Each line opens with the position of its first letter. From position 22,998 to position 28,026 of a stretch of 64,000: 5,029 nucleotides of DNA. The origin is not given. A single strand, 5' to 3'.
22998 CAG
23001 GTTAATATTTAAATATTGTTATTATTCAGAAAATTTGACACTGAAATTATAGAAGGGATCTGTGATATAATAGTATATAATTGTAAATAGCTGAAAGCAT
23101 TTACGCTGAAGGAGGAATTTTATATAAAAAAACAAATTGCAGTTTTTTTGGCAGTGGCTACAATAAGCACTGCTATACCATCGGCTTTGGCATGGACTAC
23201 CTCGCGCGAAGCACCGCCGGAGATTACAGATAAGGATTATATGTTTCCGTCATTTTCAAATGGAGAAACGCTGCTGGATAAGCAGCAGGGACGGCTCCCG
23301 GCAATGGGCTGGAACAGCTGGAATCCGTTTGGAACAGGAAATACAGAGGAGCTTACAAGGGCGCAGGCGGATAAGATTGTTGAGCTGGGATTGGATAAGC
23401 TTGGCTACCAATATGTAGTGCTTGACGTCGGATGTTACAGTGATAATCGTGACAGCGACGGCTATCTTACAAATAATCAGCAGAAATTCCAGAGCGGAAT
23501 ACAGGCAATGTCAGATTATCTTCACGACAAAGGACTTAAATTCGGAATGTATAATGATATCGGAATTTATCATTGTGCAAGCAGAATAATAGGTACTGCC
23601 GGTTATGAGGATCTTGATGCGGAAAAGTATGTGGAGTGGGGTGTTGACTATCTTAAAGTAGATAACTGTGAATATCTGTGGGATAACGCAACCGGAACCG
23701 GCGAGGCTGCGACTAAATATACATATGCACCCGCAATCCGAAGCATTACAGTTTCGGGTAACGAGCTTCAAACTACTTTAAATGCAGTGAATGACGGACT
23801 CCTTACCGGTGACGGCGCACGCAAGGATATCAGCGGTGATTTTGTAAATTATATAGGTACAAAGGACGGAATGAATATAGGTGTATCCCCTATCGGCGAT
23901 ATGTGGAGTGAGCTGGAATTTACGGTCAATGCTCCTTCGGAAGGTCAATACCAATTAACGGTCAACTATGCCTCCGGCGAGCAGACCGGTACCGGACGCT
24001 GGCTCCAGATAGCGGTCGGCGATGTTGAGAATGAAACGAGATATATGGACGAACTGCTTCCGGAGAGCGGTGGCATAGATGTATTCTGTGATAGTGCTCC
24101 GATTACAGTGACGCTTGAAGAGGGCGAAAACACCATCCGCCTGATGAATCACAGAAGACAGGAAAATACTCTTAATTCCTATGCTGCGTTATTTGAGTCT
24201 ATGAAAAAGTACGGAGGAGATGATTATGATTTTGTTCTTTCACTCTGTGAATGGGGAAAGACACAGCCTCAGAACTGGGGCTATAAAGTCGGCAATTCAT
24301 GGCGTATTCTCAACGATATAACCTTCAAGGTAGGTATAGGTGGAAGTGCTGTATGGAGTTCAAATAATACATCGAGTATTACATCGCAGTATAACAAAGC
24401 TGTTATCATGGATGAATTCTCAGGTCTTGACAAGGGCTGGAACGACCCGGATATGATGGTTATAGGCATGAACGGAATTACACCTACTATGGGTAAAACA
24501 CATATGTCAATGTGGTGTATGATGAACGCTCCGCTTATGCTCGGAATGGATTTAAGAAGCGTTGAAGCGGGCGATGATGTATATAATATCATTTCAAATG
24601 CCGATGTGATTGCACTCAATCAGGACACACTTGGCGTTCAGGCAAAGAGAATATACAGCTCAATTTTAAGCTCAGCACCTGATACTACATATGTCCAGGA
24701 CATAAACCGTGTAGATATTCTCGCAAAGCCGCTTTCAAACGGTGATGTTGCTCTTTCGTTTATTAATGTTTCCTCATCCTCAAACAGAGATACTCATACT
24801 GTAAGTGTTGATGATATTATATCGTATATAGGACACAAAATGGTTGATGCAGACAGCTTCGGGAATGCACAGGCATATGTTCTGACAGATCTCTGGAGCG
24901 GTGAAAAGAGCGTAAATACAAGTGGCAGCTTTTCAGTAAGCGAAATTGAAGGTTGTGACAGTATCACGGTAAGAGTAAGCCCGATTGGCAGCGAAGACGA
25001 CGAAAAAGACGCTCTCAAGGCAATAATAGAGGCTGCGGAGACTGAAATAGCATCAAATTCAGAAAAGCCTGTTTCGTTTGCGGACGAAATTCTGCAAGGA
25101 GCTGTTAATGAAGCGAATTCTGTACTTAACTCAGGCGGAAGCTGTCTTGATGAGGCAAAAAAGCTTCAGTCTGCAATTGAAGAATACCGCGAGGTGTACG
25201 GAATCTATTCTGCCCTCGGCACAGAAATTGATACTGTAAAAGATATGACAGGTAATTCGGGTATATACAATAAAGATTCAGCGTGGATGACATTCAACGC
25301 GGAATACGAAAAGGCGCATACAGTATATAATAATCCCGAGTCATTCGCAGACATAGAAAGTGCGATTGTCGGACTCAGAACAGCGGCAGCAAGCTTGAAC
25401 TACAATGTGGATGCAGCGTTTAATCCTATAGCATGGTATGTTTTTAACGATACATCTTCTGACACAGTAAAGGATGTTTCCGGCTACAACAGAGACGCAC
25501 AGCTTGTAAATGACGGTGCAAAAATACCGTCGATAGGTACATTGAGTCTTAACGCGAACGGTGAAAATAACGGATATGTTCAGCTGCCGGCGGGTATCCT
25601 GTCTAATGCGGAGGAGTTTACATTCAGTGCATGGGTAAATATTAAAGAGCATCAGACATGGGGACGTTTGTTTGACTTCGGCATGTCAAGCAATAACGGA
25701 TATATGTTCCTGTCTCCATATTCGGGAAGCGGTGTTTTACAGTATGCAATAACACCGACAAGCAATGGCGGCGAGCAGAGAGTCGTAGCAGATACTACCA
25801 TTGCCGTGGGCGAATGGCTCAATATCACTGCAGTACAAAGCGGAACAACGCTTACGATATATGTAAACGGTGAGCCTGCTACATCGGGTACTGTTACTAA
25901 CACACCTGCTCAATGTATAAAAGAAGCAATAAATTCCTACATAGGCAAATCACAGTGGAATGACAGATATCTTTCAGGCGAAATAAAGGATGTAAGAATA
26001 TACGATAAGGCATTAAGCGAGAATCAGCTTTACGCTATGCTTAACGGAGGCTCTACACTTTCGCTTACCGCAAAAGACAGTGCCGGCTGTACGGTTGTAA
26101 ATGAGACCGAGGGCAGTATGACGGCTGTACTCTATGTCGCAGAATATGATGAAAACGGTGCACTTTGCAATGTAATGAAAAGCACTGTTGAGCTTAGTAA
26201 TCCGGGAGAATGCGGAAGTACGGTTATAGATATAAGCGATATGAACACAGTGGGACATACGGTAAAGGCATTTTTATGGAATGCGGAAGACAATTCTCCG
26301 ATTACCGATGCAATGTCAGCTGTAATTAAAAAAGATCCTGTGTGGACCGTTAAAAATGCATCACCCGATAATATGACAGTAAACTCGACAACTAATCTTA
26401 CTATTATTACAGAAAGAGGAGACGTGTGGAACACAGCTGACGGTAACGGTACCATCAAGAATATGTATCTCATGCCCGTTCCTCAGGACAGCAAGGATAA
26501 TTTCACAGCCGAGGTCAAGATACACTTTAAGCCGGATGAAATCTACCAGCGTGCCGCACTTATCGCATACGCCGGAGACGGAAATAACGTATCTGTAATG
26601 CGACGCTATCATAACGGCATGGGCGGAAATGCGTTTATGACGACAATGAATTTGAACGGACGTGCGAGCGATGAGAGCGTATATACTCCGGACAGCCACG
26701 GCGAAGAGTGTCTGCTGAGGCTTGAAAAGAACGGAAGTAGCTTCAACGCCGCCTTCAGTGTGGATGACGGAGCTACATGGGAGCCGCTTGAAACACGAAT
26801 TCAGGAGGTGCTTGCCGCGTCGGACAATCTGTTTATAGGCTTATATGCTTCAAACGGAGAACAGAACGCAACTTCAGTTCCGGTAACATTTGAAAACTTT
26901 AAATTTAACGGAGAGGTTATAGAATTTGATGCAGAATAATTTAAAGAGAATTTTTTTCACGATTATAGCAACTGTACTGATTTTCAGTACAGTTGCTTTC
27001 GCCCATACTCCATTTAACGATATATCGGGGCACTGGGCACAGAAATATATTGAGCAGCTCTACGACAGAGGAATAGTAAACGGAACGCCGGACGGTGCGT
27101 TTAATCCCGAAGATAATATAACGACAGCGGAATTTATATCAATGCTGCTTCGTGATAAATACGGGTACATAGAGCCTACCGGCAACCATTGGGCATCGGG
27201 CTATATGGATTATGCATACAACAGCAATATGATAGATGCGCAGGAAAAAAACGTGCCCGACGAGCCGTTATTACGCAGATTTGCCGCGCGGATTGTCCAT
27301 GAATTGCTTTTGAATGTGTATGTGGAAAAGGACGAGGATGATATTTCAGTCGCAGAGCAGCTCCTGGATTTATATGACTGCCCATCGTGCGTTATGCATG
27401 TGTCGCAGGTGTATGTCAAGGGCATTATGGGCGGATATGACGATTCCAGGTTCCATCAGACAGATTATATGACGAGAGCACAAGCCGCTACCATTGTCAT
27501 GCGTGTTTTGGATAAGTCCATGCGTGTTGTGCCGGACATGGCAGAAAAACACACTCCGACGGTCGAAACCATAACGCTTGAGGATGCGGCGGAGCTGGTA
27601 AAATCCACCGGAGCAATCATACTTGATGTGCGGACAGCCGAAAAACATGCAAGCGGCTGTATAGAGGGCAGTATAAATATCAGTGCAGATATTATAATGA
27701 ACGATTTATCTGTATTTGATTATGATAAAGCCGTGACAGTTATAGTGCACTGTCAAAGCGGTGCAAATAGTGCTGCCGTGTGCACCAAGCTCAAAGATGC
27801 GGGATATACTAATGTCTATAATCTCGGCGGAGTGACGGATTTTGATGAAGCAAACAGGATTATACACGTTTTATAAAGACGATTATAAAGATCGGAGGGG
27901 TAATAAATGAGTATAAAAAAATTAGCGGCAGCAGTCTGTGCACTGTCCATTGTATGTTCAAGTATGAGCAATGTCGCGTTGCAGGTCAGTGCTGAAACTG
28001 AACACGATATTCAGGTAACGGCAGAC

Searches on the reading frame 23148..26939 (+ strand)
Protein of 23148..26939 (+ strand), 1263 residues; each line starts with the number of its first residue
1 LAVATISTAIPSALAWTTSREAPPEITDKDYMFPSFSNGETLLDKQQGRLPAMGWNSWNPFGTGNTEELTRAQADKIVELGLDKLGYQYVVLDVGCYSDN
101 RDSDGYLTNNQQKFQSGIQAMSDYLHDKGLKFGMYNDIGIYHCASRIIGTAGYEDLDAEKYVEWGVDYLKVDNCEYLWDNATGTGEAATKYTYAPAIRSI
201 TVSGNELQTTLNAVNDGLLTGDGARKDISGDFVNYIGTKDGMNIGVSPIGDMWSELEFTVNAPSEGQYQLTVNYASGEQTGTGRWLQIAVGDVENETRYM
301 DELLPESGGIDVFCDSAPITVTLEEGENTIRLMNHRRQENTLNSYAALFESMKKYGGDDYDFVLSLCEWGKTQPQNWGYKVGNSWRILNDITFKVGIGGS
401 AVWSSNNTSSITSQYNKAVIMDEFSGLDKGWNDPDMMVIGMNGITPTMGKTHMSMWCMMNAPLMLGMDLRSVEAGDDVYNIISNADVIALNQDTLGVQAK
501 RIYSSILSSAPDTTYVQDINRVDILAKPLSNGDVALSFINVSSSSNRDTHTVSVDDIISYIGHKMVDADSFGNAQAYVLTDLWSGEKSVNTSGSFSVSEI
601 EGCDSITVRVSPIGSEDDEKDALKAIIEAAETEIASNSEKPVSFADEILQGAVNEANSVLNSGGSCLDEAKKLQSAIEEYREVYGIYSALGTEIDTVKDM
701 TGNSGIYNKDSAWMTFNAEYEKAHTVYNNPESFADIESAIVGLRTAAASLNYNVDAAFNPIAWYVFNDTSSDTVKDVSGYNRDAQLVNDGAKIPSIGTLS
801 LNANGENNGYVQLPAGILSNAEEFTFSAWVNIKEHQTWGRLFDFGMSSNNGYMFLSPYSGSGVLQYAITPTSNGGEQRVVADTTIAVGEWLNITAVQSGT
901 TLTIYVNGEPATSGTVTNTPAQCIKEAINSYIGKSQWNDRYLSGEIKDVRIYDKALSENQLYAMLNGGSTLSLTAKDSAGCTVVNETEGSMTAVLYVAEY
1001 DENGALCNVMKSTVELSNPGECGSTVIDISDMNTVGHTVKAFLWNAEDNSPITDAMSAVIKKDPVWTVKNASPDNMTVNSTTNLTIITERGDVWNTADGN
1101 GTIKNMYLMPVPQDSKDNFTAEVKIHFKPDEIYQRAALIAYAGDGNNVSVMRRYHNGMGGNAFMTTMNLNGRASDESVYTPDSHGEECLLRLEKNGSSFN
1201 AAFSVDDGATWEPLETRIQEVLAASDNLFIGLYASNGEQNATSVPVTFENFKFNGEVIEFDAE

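Call 74: search_protein_families(library=pfam, max_evalue=0.001, proteins=[window:23148-26939:+])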
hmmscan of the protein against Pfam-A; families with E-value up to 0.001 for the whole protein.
window:23148-26939:+ (1263 aa): 7 families
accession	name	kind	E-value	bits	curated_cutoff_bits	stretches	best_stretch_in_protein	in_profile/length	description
PF16499.11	Melibiase_2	-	8.5e-42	143.8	23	2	66-182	27-142/284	Alpha galactosidase A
PF13385.13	Laminin_G_3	-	4.1e-31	108.6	27.6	1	807-960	3-149/151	Concanavalin A-like lectin/glucanases superfamily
PF07081.18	DUF1349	-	1e-12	48.5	32.4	1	1073-1254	5-177/179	Protein of unknown function (DUF1349)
PF17801.7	Melibiase_C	-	2.3e-07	31.2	22.9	1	522-597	4-58/71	Alpha galactosidase C-terminal beta sandwich domain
PF17851.8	GH43_C2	-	1.7e-06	28.3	22.7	1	1117-1253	58-202/203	Beta xylosidase C-terminal Concanavalin A-like domain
PF02210.31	Laminin_G_2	-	0.00027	21.8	22.9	0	836-951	5-123/126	Laminin G domain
PF02065.24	Melibiase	-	0.0007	19.1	27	0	83-136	68-124/347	Melibiase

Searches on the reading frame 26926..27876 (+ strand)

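Call 74: search_protein_families(library=pfam, max_evalue=0.001, proteins=[window:26926-27876:+])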
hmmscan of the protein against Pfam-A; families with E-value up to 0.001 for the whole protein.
window:26926-27876:+ (316 aa): 2 families
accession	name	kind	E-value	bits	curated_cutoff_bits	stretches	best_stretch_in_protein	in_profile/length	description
PF00395.25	SLH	-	7.4e-21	74.3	20.8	1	29-70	1-43/44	S-layer homology domain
PF00581.25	Rhodanese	-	5.9e-15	56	22.2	1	218-306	2-99/102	Rhodanese-like domain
